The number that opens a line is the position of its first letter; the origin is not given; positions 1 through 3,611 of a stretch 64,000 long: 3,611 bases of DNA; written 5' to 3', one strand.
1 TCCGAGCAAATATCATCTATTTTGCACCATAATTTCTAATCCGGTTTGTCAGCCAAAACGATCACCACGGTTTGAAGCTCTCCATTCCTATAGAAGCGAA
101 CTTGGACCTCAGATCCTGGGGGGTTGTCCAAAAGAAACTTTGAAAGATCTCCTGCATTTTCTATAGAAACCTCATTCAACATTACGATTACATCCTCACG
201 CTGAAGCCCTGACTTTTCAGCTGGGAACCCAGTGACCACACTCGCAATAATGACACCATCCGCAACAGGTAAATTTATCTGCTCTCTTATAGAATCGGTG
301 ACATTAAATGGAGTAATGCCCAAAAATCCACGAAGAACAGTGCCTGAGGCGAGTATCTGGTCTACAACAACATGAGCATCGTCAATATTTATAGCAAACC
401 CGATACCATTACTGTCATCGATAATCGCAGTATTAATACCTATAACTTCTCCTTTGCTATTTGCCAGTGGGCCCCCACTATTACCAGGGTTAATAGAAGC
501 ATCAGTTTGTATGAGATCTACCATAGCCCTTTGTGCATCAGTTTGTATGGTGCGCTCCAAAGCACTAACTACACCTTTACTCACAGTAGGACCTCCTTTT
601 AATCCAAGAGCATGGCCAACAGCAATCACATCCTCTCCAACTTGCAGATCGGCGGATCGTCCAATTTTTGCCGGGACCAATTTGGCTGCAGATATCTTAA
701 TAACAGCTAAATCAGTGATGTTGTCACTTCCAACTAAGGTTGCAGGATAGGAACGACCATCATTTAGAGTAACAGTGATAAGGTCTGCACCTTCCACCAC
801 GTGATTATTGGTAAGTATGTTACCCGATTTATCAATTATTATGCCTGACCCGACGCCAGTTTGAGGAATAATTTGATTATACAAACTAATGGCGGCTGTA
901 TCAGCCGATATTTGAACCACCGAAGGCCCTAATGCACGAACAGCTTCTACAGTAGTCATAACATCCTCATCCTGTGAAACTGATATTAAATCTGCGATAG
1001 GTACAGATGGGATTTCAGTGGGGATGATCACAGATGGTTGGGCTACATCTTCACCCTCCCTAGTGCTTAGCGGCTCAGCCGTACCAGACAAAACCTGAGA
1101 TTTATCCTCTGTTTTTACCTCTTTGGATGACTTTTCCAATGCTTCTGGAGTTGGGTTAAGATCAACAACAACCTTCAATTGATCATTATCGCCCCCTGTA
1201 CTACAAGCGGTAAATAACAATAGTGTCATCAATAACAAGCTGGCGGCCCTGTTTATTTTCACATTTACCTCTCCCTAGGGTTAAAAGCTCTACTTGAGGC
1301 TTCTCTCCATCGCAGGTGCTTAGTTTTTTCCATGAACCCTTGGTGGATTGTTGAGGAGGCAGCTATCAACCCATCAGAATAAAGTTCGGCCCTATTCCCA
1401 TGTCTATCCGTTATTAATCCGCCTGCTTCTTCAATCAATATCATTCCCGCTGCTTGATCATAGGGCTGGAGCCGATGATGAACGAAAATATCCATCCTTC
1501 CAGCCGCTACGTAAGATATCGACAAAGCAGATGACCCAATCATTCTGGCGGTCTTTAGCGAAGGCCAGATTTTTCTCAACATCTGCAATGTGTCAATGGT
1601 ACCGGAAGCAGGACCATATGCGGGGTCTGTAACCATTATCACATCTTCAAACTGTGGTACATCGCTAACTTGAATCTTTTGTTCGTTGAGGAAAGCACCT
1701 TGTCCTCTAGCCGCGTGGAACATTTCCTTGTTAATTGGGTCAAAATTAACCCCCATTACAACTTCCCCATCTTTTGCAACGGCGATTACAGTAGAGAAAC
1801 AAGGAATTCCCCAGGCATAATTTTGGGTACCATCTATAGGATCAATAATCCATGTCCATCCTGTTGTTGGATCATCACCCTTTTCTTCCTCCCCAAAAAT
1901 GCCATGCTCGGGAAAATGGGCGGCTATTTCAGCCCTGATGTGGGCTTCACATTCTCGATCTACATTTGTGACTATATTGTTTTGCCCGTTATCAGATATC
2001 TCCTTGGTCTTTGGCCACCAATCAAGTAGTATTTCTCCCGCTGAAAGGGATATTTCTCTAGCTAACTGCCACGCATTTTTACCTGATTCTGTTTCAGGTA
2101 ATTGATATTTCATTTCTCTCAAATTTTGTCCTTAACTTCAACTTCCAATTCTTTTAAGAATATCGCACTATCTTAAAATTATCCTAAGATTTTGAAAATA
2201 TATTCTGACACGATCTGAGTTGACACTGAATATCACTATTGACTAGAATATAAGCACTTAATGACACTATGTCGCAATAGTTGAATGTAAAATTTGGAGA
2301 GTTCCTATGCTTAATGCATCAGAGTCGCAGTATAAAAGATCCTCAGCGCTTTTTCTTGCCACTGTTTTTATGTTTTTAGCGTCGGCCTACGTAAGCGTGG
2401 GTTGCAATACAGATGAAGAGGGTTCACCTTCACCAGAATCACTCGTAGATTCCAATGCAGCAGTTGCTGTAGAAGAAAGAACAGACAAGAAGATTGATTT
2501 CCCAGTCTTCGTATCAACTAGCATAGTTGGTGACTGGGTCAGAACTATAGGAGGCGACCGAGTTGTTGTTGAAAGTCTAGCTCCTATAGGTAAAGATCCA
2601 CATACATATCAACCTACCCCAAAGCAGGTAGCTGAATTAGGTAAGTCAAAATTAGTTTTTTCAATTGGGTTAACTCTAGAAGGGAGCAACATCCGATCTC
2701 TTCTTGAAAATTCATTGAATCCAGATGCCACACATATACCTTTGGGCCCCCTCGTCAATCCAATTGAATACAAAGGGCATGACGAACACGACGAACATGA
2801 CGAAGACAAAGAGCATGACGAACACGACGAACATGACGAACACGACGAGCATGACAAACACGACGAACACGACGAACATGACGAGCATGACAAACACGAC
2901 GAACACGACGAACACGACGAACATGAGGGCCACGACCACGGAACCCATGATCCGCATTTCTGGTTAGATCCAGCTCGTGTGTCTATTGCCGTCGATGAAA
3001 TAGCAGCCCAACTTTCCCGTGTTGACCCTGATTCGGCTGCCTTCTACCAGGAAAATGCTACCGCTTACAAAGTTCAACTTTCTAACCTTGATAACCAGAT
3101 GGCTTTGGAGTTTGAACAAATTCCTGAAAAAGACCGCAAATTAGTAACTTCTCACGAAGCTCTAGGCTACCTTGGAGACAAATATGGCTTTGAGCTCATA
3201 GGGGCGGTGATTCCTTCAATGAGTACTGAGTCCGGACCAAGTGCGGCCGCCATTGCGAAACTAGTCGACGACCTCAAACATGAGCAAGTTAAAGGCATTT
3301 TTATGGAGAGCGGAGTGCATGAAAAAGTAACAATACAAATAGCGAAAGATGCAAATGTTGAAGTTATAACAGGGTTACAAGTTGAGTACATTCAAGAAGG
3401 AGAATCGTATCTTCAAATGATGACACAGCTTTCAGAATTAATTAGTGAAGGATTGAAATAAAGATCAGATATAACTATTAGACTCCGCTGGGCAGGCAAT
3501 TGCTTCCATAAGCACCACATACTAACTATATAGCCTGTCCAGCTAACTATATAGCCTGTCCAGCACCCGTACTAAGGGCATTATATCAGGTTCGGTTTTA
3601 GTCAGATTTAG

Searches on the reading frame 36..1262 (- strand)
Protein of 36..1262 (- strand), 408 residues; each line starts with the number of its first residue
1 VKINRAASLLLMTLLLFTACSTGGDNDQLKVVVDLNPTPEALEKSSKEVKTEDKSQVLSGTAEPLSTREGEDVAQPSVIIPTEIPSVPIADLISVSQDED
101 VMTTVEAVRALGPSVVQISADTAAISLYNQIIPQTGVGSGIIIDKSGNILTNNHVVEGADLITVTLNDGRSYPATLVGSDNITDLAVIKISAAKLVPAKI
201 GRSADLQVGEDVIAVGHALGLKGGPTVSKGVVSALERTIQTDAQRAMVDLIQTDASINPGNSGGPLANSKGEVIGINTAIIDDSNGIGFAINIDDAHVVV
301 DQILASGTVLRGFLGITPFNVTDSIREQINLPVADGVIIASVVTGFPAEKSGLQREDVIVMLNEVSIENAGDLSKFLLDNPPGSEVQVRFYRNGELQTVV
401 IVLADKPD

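Call 50: search_protein_families(library=pfam, proteins=[window:36-1262:-])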
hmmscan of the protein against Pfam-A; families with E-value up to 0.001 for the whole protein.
window:36-1262:- (408 aa): 5 families
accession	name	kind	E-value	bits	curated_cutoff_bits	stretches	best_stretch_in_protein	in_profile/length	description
PF13365.12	Trypsin_2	-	2.9e-35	122.6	27.6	1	138-276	1-144/144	Trypsin-like peptidase domain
PF00089.32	Trypsin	-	6.5e-17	62.5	20.6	1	138-295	27-215/220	Trypsin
PF13180.12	PDZ_2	-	1.2e-13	51.6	27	1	312-401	1-78/80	PDZ domain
PF00595.29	PDZ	-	2e-08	34.9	23.2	1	311-388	9-78/81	PDZ domain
PF17820.7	PDZ_6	-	5e-08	33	27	1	338-392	1-54/54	PDZ domain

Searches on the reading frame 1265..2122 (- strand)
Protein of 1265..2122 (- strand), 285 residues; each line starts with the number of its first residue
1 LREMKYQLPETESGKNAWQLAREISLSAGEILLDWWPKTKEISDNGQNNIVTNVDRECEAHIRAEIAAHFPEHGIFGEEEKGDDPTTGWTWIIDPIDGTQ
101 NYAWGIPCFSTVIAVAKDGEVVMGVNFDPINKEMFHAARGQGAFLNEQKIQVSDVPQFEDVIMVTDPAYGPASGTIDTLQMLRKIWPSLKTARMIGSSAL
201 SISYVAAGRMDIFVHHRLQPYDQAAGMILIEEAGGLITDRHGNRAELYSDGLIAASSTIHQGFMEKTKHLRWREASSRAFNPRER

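Call 6: search_protein_families(library=pfam, proteins=[window:1265-2122:-])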
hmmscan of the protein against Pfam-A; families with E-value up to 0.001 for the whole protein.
window:1265-2122:- (285 aa): 1 family
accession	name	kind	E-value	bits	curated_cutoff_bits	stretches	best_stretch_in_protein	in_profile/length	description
PF00459.30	Inositol_P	-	3.1e-62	211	27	1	21-267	9-266/271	Inositol monophosphatase family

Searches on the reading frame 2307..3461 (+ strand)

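Call 6: search_protein_families(library=pfam, proteins=[window:2307-3461:+])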
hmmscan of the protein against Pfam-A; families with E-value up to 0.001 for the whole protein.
window:2307-3461:+ (384 aa): 1 family
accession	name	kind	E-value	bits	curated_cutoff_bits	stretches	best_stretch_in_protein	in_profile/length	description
PF01297.22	ZnuA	-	5.1e-70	236.4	29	1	67-381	1-262/263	Zinc-uptake complex component A periplasmic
